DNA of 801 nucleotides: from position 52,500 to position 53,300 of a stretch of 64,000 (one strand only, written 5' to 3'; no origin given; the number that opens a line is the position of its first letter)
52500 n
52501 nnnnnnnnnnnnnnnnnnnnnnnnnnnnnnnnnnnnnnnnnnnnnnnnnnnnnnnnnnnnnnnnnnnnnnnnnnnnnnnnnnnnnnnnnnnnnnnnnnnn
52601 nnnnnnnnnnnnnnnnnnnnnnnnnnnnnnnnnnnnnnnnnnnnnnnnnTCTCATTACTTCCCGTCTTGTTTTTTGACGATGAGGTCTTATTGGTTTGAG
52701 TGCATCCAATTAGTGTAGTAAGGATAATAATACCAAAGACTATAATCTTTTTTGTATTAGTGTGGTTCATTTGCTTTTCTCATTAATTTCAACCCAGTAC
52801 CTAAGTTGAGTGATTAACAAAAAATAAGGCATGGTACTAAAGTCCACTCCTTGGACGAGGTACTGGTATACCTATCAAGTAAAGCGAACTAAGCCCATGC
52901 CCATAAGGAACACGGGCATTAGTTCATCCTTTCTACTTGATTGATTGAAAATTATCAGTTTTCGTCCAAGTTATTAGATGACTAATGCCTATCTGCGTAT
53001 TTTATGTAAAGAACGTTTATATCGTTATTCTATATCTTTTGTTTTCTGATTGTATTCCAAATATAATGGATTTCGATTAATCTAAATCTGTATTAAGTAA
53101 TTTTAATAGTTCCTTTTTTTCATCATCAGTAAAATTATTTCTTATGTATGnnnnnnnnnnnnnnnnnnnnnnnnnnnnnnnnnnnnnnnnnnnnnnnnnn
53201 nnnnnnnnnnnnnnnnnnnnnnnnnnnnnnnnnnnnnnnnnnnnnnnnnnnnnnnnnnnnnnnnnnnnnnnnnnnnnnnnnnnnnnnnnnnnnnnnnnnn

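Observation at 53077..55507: HNH nuclease fused to an SF2 helicase, translationally coupled to an unknown 181-aa protein: candidate two-gene defence module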

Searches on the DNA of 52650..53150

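Call 72: search_rna_families(source=window, start=52650, end=53150, threshold=evalue, max_evalue=1)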
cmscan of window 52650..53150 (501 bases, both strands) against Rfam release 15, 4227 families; matches with E-value up to 1: 0.
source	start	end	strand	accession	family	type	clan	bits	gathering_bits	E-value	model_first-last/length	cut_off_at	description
